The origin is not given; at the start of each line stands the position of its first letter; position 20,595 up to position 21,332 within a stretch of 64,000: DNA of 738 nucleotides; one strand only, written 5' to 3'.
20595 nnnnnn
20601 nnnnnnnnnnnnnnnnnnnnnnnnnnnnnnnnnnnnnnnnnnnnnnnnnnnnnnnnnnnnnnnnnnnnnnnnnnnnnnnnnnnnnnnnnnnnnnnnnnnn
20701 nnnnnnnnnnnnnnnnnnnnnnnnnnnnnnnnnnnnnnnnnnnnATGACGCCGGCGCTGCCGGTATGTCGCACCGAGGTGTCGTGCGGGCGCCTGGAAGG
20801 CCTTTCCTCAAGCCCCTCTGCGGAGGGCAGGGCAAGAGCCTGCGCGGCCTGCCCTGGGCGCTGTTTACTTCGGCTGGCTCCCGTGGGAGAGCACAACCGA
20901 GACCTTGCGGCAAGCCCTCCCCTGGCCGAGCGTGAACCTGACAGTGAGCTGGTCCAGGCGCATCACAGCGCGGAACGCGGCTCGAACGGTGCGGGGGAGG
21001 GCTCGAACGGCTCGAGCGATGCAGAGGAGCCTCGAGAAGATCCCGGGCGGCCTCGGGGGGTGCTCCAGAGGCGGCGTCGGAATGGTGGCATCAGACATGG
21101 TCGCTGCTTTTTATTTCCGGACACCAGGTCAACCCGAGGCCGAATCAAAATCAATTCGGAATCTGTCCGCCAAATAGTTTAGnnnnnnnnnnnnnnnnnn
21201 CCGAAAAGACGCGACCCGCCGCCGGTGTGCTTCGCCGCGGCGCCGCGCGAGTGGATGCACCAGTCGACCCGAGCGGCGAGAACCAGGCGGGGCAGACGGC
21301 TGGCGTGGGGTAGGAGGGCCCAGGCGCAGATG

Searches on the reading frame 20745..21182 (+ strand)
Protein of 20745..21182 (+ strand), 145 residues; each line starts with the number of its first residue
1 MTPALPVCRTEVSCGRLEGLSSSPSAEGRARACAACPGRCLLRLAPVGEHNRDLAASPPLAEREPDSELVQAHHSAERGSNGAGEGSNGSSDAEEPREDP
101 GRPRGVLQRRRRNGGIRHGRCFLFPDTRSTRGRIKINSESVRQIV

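Call 97: list_cluster_members(proteins=[window:20745-21182:+, window:20865-21098:-, window:12127-12723:-, window:4214-7090:-, window:1776-4205:+, window:10763-11794:-, window:19344-19787:+, window:13815-14021:+, window:703-1191:+, window:18622-19230:-])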
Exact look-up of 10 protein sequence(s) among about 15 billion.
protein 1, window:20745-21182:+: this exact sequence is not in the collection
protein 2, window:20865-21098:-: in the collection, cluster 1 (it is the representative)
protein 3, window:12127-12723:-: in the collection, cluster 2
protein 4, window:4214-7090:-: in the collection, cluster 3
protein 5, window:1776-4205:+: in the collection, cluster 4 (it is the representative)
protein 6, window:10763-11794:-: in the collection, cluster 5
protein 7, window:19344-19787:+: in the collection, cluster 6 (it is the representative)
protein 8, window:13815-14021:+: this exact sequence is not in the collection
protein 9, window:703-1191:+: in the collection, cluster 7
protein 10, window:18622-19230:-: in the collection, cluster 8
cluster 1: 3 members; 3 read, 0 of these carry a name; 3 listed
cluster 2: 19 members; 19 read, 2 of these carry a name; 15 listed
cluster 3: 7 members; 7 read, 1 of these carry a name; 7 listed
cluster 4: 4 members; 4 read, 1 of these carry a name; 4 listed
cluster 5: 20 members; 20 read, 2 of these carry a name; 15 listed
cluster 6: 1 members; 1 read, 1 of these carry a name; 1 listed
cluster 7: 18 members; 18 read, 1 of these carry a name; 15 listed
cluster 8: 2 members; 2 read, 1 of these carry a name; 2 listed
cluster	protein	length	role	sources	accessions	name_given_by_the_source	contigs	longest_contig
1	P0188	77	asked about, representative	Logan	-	-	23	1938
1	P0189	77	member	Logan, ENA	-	-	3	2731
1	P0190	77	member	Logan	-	-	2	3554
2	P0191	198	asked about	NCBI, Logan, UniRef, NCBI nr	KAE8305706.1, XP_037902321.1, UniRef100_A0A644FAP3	hypothetical protein GL50803_0060433 [Giardia duodenalis] | Uncharacterized protein n=1 Tax=Giardia intestinalis (strain ATCC 50803 / WB clone C6) ... | hypothetical protein GL50803_0060433 [Giardia intestinalis]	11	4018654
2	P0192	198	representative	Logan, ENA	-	-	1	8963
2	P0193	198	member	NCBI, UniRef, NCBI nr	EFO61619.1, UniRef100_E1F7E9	Hypothetical protein GLP15_4361 [Giardia lamblia P15] | Uncharacterized protein n=1 Tax=Giardia intestinalis (strain P15) TaxID=658858 ...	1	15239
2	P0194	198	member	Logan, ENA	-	-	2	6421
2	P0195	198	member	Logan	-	-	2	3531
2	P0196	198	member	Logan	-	-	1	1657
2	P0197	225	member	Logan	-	-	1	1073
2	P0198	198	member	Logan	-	-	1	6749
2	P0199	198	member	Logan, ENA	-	-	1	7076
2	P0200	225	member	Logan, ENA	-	-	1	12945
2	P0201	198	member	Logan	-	-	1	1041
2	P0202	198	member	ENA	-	-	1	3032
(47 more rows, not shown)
